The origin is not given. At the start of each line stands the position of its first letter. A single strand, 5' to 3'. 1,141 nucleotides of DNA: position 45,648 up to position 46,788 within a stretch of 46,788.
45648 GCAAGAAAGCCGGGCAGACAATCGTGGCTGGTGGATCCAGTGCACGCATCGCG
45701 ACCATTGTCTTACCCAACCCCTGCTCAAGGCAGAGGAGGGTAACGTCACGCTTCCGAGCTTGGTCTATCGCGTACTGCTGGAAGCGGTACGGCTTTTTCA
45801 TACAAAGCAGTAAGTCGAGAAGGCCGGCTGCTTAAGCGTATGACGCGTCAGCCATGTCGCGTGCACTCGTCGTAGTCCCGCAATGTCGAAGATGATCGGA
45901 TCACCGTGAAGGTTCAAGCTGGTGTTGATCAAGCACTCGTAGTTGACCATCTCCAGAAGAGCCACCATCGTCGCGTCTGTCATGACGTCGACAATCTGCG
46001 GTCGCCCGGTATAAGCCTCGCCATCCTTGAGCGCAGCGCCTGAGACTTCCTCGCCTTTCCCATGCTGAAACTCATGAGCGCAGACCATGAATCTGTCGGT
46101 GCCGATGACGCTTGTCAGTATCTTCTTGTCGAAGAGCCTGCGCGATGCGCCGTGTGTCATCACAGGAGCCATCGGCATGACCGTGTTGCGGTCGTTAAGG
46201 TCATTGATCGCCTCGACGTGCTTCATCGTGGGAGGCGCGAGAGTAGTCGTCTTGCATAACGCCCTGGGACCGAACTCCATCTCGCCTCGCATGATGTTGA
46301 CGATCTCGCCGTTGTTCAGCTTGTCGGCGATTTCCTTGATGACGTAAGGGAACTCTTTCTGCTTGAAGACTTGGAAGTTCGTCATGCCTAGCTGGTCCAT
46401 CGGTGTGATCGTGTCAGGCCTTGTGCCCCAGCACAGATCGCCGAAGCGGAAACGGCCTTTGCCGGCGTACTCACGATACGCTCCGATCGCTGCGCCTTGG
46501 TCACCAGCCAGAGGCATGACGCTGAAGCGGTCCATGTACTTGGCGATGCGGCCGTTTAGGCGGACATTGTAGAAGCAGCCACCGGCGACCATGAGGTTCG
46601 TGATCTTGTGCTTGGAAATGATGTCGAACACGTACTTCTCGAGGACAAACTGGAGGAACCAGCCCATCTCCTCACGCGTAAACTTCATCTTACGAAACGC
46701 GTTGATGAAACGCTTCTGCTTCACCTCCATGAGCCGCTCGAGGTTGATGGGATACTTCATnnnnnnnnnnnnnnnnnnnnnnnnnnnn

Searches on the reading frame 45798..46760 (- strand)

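Call 11: search_protein_families(library=pfam, proteins=[window:45798-46760:-], max_evalue=0.01)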
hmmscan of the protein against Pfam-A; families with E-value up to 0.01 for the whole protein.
window:45798-46760:- (320 aa): 2 families
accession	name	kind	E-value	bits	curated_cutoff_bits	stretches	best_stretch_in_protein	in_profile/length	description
PF16861.10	Carbam_trans_C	-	5.2e-24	85.2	27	1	145-292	1-145/170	Carbamoyltransferase C-terminus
PF02543.21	Carbam_trans_N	-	4.2e-07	30.2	24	1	32-94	276-344/346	Carbamoyltransferase N-terminus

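Call 12: search_protein_families(library=phrogs, proteins=[window:45798-46760:-], max_evalue=0.001)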
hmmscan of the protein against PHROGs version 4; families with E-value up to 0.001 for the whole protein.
window:45798-46760:- (320 aa): 2 families
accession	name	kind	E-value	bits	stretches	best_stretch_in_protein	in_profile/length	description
phrog_1601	-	moron, auxiliary metabolic gene and host takeover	1.1e-42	147.8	1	26-293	242-504/528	Nol-like carbamoyltransferase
phrog_20469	-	moron, auxiliary metabolic gene and host takeover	0.00062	20.5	0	143-290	6-151/181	Nol-like carbamoyltransferase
